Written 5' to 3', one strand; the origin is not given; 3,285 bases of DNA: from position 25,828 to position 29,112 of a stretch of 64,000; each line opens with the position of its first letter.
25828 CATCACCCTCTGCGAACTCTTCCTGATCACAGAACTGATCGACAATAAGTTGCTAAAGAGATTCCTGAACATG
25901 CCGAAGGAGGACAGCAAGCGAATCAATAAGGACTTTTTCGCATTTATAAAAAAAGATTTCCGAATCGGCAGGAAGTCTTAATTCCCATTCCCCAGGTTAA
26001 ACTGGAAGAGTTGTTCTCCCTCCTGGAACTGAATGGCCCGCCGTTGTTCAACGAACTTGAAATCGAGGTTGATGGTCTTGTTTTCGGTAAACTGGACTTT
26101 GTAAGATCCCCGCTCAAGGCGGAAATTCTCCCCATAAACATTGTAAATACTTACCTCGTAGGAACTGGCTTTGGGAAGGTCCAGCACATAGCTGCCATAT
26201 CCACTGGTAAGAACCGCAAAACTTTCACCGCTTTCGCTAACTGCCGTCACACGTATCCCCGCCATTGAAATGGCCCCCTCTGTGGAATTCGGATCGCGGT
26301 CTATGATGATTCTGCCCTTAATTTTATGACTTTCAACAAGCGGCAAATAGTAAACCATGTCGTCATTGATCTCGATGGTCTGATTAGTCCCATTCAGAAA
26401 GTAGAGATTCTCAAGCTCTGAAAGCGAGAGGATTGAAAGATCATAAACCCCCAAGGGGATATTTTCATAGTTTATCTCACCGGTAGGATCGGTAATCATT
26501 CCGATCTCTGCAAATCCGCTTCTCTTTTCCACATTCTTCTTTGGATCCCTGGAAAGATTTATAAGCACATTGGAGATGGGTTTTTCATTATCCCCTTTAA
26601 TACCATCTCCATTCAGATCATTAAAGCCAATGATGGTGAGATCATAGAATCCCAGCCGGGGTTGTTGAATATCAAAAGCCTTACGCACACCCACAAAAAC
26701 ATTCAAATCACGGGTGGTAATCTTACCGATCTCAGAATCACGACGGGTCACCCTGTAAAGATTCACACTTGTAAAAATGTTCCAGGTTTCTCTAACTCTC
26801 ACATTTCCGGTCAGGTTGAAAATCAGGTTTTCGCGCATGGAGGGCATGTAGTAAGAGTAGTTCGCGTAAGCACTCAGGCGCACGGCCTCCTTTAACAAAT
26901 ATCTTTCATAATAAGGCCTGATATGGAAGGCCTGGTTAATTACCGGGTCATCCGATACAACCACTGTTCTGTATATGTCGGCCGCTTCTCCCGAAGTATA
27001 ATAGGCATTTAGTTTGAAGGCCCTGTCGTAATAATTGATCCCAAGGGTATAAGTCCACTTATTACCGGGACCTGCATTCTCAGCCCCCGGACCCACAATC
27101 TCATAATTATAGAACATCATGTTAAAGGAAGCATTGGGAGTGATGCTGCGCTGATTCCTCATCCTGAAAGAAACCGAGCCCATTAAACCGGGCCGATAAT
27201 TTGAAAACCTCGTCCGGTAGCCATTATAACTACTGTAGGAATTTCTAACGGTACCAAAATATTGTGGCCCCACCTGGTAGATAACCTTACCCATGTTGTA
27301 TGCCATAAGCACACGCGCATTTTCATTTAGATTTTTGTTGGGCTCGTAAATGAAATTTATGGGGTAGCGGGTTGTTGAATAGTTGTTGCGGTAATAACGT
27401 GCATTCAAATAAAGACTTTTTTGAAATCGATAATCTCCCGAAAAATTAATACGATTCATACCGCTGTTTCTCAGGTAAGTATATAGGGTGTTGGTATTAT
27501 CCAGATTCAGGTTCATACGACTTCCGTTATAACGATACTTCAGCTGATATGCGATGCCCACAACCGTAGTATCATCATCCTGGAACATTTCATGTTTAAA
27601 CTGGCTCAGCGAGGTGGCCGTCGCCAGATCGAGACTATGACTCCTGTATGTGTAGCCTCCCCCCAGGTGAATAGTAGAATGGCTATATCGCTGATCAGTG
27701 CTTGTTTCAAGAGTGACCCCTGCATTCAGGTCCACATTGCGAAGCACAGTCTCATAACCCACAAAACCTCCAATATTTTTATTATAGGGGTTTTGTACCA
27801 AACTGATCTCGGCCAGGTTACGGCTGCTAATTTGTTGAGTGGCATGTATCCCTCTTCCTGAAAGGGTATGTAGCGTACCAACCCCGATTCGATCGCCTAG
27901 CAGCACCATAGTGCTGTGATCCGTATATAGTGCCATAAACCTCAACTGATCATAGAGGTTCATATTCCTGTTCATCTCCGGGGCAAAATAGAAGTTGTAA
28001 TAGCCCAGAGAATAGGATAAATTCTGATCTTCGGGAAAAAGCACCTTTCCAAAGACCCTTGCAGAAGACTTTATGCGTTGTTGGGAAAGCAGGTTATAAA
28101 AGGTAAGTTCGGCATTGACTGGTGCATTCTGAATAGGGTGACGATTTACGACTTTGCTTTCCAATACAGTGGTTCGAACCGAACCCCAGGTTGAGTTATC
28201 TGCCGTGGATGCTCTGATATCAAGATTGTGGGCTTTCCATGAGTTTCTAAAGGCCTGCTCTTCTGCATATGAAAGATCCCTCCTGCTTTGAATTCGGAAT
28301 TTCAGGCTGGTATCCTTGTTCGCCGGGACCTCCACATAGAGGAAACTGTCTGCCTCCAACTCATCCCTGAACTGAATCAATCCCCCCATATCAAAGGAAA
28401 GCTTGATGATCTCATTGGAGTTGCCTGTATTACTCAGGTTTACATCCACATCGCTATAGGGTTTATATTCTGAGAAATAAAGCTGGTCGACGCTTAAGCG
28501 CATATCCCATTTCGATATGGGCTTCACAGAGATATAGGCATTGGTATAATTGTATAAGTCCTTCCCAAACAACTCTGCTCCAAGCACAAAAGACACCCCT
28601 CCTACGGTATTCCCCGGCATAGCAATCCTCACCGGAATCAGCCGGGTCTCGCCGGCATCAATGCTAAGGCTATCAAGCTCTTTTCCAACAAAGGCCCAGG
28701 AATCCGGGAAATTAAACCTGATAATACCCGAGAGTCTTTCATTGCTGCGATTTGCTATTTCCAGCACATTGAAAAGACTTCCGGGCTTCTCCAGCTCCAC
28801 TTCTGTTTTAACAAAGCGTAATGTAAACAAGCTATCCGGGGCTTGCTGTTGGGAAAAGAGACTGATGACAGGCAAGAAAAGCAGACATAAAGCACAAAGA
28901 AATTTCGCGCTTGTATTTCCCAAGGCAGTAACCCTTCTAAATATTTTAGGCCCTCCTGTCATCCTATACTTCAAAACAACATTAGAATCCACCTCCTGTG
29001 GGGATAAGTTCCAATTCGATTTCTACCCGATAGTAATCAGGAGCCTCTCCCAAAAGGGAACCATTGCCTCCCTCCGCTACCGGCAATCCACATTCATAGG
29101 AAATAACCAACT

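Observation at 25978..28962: ~1000-aa outer-membrane protein with an unusual domain order (2 Ig-like, barrel-like core, Cna-B-like, CarboxypepD_reg-like)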

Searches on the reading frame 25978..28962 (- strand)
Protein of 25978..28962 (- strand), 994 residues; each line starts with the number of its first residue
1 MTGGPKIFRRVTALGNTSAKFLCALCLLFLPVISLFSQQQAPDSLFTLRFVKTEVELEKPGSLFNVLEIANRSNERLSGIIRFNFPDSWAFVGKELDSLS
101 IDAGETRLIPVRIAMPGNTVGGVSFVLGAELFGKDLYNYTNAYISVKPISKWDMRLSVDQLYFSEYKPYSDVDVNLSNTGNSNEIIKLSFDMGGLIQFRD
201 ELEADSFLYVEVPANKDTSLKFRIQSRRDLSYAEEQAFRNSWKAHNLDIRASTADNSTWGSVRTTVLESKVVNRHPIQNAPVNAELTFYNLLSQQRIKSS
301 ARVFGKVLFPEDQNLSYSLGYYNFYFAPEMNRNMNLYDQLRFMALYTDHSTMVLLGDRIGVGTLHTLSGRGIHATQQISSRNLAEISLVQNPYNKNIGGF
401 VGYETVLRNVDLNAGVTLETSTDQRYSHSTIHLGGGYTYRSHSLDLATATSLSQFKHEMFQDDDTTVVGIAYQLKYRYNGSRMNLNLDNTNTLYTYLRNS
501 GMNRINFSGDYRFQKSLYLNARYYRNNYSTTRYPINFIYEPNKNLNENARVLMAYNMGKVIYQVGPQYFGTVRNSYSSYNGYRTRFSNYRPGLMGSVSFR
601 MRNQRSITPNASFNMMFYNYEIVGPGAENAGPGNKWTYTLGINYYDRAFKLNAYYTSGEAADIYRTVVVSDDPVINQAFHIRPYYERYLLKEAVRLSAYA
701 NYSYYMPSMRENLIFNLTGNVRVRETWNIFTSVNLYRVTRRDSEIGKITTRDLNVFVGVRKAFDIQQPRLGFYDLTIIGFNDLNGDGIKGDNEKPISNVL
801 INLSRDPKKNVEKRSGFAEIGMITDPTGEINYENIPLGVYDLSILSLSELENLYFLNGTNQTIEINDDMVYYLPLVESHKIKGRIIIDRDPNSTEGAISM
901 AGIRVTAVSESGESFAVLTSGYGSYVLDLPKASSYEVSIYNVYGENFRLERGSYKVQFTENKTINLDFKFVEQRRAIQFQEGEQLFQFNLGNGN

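Call 3: search_protein_families(library=pfam, proteins=[window:25978-28962:-], max_evalue=1)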
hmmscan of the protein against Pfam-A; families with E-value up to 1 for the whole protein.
window:25978-28962:- (994 aa): 4 families
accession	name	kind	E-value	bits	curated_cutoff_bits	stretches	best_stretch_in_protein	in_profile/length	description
PF17210.9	SdrD_B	-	1.4e-06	28.9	29.7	1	780-862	8-82/112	SdrD B-like domain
PF13620.12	CarboxypepD_reg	-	0.0022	18.7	32.3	1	899-942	13-57/82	Carboxypeptidase regulatory-like domain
PF20138.4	DUF6528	-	0.041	13.2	23.5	1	464-503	184-223/327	Family of unknown function (DUF6528)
PF17802.7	SpaA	-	0.05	14.2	23.1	1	791-869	11-80/91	Prealbumin-like fold domain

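Call 4: search_protein_families(library=ncbifam, proteins=[window:25978-28962:-], max_evalue=1)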
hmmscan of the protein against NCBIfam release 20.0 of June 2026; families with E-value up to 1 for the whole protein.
window:25978-28962:- (994 aa): 1 family
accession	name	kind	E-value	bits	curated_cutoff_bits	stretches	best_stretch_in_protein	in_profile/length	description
NF047921.1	TranRegEcpR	equivalog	0.061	13.4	300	1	690-757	76-138/180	ECP biosynthesis operon DNA-binding transcriptional regulator EcpR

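Call 5: find_homologous_proteins(query=window:25978-28962:-, max_evalue=0.001)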
Query window:25978-28962:- (994 aa): 41 proteins with E <= 0.001 among 8000 candidates.
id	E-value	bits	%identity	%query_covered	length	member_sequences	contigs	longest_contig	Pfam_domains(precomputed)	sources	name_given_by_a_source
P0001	0.0e+0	2236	99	100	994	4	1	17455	PF17210.10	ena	-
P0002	0.0e+0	1963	86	100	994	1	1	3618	-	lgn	-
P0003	0.0e+0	1894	83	100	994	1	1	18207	PF17210.10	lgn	-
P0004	0.0e+0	1728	77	98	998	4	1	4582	-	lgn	-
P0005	0.0e+0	1680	76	96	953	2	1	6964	-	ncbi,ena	-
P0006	0.0e+0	1464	66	96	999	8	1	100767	-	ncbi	-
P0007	0.0e+0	1462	64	99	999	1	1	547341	PF17210.10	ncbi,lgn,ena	-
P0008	0.0e+0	1455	63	100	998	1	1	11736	-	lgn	-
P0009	0.0e+0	1443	64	97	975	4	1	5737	-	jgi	jgi:hypothetical protein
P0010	0.0e+0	1435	62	100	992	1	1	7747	-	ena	-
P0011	0.0e+0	1423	63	98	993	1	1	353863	-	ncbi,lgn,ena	-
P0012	0.0e+0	1421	63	96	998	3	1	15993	-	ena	-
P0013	0.0e+0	1409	62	99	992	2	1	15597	-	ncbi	ncbi:MAG: hypothetical protein V2B15_13215 [Bacteroidota bacterium]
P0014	0.0e+0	1408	61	99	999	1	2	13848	-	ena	-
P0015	0.0e+0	1406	61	98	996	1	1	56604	PF13620.13,PF17210.10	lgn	-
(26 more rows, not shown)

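Call 9: search_solved_structures(query=A1, max_evalue=10, show_alignments=0)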
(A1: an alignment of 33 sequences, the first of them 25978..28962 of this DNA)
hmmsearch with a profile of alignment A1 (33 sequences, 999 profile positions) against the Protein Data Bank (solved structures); distinct sequences matched with E-value up to 10: 0.

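Call 10: find_related_loci(query=A1, collection=genome_contigs, flank=8000)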
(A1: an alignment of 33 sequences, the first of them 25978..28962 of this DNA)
Query A1 (994 aa) in genome_contigs; peptide patterns used: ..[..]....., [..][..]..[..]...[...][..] (x = any residue, [..] = any of these).
87 stretches matched a pattern; 30 encode a relative of the query (tblastn E <= 1e-3); 30 distinct loci.
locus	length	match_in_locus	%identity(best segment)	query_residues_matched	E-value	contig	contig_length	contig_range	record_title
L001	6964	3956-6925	75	7-994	0e+0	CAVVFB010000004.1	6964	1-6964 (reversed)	MAG: uncultured Bacteroidetes bacterium isolate MFD04716.bin.2.43 genome assembly, contig: contig_129282, whole genome s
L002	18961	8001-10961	77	10-994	0e+0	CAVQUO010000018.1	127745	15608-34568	MAG: uncultured Bacteroidetes bacterium isolate MFD09964.bin.2.95 genome assembly, contig: contig_43875, whole genome sh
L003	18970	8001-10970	64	6-991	0e+0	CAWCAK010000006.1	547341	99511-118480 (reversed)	MAG: uncultured Bacteroidetes bacterium isolate MFD03804.bin.2.1 genome assembly, contig: contig_33564, whole genome sho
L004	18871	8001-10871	66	38-993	0e+0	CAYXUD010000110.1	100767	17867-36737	MAG TPA_asm: uncultured Bacteroides sp. isolate SRP185410_co1_383 genome assembly, contig: k141_805771, whole genome sho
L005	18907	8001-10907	63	25-993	0e+0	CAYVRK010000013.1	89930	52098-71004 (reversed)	MAG TPA_asm: uncultured Bacteroides sp. isolate binchicken_co151_283 genome assembly, contig: NODE_242_length_89930_cov_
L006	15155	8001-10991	62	3-993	0e+0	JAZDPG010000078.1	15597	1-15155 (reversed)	MAG: Bacteroidota bacterium isolate MEGAHIT-group-0.823 k141_1667669, whole genome shotgun sequence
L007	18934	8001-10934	63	18-993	0e+0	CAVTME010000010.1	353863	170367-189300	MAG: uncultured Bacteroidetes bacterium isolate MFD03804.bin.2.22 genome assembly, contig: contig_37716, whole genome sh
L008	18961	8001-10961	59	1-985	0e+0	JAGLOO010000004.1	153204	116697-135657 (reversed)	MAG: Bacteroidales bacterium isolate RS_7_37 ROV157_7.bin.37.fa_4, whole genome shotgun sequence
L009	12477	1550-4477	59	20-994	0e+0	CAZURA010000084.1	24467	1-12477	MAG TPA_asm: uncultured Bacteroides sp. isolate SRP077602_co5_373 genome assembly, contig: NODE_10175_length_24467_cov_6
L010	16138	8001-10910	56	25-993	0e+0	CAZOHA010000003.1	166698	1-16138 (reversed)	MAG TPA_asm: uncultured Bacteroides sp. isolate SRP332253_co2_34 genome assembly, contig: NODE_40_length_166698_cov_6.12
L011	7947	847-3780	51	16-992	0e+0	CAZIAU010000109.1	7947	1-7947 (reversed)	MAG TPA_asm: uncultured Bacteroides sp. isolate binchicken_co150_65 genome assembly, contig: NODE_24002_length_7947_cov_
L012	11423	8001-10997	50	2-990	0e+0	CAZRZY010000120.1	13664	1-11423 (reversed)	MAG TPA_asm: uncultured Bacteroides sp. isolate SRP141376_co3_418 genome assembly, contig: NODE_12394_length_13664_cov_5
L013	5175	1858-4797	51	18-990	0e+0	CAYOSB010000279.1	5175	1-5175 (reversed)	MAG TPA_asm: uncultured Bacteroidaceae bacterium isolate SRP141376_co4_139 genome assembly, contig: NODE_26078_length_51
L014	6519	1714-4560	50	43-990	0e+0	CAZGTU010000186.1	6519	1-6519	MAG TPA_asm: uncultured Bacteroidaceae bacterium isolate SRP332253_co1_94 genome assembly, contig: NODE_19178_length_651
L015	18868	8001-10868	49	36-990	0e+0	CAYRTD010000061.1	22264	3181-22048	MAG TPA_asm: uncultured Bacteroidaceae bacterium isolate SRP332253_co1_293 genome assembly, contig: NODE_3646_length_222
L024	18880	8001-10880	36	23-989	0e+0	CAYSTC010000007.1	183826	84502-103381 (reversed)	MAG TPA_asm: uncultured Paludibacter sp. isolate binchicken_co158_96 genome assembly, contig: NODE_62_length_183826_cov_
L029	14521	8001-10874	36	23-988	0e+0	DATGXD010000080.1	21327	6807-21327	MAG TPA_asm: Paludibacter sp. isolate SMAG_U10599 k141_163762, whole genome shotgun sequence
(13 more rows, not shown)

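Call 14: search_protein_families(library=phrogs, proteins=[window:25978-28962:-], max_evalue=0.1)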
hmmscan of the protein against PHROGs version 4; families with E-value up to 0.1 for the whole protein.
window:25978-28962:- (994 aa): 0 families

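Call 18: search_protein_representatives(alignment_id=A1)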
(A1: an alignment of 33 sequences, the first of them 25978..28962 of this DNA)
Query: 33 sequences, 999 profile positions. Proteins with E-value up to 0.001 (for the whole library): 989; up to 1e-10: 580; up to 1e-30: 247. The best 150 are listed.
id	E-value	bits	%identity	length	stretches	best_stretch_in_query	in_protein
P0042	0.0e+00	1344.4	-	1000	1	38-998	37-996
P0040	0.0e+00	1127.5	-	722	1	21-712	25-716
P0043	0.0e+00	1066.8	-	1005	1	17-996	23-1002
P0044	0.0e+00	1030.1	-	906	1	99-997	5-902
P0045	0.0e+00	1027.6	-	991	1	22-993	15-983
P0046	9.2e-284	960.6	-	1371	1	24-993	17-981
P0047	1.3e-273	927.0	-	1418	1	32-996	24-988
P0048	1.6e-252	857.2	-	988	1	23-993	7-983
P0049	3.0e-221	753.6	-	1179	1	40-993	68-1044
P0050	1.9e-214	731.1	-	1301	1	46-993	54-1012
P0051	2.4e-212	724.2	-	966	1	42-991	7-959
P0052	9.1e-209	712.3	-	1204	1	42-993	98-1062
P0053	4.6e-208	710.0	-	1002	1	45-991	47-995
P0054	2.4e-205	701.0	-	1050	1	314-994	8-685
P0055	4.3e-192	657.1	-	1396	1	37-993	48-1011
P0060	1.2e-176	605.9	-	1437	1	32-984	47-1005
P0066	1.8e-154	532.6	-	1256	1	26-991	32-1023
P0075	4.3e-130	451.9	-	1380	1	45-993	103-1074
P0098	2.5e-92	326.9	-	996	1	47-983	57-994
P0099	1.6e-89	317.6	-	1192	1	26-991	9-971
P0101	1.0e-88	314.9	-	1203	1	26-996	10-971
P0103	2.3e-88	313.8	-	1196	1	23-988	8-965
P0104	3.2e-88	313.3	-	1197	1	22-986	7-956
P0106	2.3e-87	310.4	-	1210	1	23-993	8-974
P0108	5.2e-86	306.0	-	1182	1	28-987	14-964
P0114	8.9e-82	292.0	-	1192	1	23-988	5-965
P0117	3.7e-80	286.6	-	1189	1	25-987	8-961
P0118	5.8e-80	286.0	-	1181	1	23-990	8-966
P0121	1.6e-79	284.4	-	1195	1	14-988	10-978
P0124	1.2e-78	281.6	-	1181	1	29-988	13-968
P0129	8.6e-78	278.8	-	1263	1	22-985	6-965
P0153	1.6e-67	244.7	-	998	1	26-988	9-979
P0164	2.2e-61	224.5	-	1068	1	24-986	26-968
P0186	9.8e-54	199.1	-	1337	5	685-984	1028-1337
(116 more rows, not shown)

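Call 19: predict_structure(alignment_id=A1)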
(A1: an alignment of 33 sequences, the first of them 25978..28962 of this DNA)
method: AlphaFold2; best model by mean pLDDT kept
length: 994 residues; sequences in the alignment: 33
mean_pLDDT: 76.0   pTM: 0.52
mean pLDDT of the five models: 76.0, 75.9, 73.2, 71.0, 67.7
residues with pLDDT >= 90: 247; 70-90: 437; 50-70: 209; < 50: 101
segments of 3 or more residues with pLDDT < 50: 1-19, 31-43, 269-277, 768-770, 813-819, 878-901, 972-994
pLDDT, mean of each block of 10 residues (from residue 1): 38 44 53 36 64 86 87 80 85 73 83 85 85 79 87 87 75 89 90 87 77 88 87 73 86 89 70 48 90 81 84 86 84 81 91 88 71 91 91 82 90 89 77 89 91 70 70 91 91 69 91 93 92 63 91 94 95 83 87 95 88 91 69 87 91 89 66 77 90 87 86 92 85 88 73 89 66 72 70 68 64 47 62 69 65 61 77 61 27 40 68 68 61 67 56 62 57 38 30 32
secondary structure, 60 per line:
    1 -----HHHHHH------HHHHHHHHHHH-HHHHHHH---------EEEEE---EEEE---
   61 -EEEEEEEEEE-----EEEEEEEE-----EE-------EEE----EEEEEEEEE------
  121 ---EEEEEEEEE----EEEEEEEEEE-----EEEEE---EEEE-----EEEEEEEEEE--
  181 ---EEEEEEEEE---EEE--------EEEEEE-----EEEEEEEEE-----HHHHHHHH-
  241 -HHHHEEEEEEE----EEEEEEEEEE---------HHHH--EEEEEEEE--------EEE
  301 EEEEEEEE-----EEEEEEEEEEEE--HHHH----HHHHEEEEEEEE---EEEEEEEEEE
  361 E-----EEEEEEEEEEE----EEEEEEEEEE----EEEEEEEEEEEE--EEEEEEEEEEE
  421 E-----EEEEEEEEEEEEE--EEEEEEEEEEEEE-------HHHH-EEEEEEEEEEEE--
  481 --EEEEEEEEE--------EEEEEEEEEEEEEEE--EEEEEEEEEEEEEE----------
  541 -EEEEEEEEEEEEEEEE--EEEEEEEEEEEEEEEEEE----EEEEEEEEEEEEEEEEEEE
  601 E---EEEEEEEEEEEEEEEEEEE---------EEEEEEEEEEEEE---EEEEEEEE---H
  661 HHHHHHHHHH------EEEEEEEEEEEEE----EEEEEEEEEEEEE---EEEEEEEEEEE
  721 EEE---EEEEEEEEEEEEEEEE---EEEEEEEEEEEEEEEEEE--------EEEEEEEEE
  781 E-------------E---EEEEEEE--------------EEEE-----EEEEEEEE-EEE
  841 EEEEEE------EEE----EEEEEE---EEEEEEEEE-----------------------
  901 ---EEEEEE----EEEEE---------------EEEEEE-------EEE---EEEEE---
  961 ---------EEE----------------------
elements in order (helices of 4 or more, strands of 3 or more residues): H6-11 H18-28 H30-36 E46-50 E54-57 E62-71 E77-84 E99-101 E106-114 E124-132 E137-146 E152-156 E160-163 E169-178 E184-192 E196-198 E207-212 E218-226 H232-239 H242-245 E246-252 E257-266 H276-279 E282-289 E298-308 E314-325 H328-331 H336-339 E340-347 E351-361 E367-377 E382-391 E396-407 E410-421 E427-439 E442-454 H462-465 E467-478 E483-491 E500-514 E517-530 E542-557 E560-577 E582-601 E605-623 E633-645 E649-656 H660-670 E677-689 E694-706 E710-723 E727-742 E746-763 E772-781 E799-805 E820-823 E829-836 E838-846 E853-855 E860-865 E869-877 E904-909 E914-918 E934-939 E947-949 E953-957 E970-972

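Call 22: fold_search(model_id=the predicted structure, library=pdb)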
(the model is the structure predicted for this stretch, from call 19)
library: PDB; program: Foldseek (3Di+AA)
matches with E <= 10: 1245; with E <= 0.001: 214
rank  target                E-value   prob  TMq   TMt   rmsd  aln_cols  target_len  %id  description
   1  9ijj_h                1.4e-09  1.00  0.09  0.07  56.9      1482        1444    7  In situ structure of the central apparatus in mouse sperm axoneme. (released 2025-06-04)
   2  7sqc_2A               1.9e-08  1.00  0.11  0.13  51.8       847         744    8  Ciliary C1 central pair apparatus isolated from Chlamydomonas reinhardtii (released 2022-04-13)
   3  9ijj_4K               4.9e-08  1.00  0.10  0.21  20.5       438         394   10  In situ structure of the central apparatus in mouse sperm axoneme. (released 2025-06-04)
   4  7sqc_2B               1.9e-07  1.00  0.11  0.13  48.0       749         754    8  Ciliary C1 central pair apparatus isolated from Chlamydomonas reinhardtii (released 2022-04-13)
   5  8h1r_A                3.3e-07  1.00  0.17  0.21  28.5       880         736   10  Crystal structure of LptDE-YifL complex (released 2023-10-25)
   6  8h1s_A                3.3e-07  1.00  0.17  0.19  27.4       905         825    9  Crystal structure of apo-LptDE complex (released 2023-10-11)
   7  7sqc_T1               3.8e-07  1.00  0.10  0.16  20.3       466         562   11  Ciliary C1 central pair apparatus isolated from Chlamydomonas reinhardtii (released 2022-04-13)
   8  8h1r_D                4.8e-07  1.00  0.20  0.23  25.6       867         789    8  Crystal structure of LptDE-YifL complex (released 2023-10-25)
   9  8h1s_C                5.5e-07  1.00  0.18  0.21  28.0       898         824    9  Crystal structure of apo-LptDE complex (released 2023-10-11)
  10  3b43                  6.3e-07  1.00  0.11  0.16  47.5       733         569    8  I-band fragment I65-I70 from titin (released 2008-01-22)
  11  6r2q_B                7.6e-07  1.00  0.23  0.32  15.1       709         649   10  Structure of the Mtr complex (released 2020-04-22)
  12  9ijj_4H               8.0e-07  0.99  0.13  0.05  79.3      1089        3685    8  In situ structure of the central apparatus in mouse sperm axoneme. (released 2025-06-04)
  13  5iva_A                1.1e-06  1.00  0.19  0.28  17.5       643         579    9  The LPS Transporter LptDE from Pseudomonas aeruginosa, core complex (released 2016-05-18)
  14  7sqc_F0               1.9e-06  1.00  0.10  0.24  20.0       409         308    8  Ciliary C1 central pair apparatus isolated from Chlamydomonas reinhardtii (released 2022-04-13)
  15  7akk_E                2.3e-06  1.00  0.09  0.17  32.8       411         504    8  Structure of a complement factor-receptor complex (released 2022-04-13)
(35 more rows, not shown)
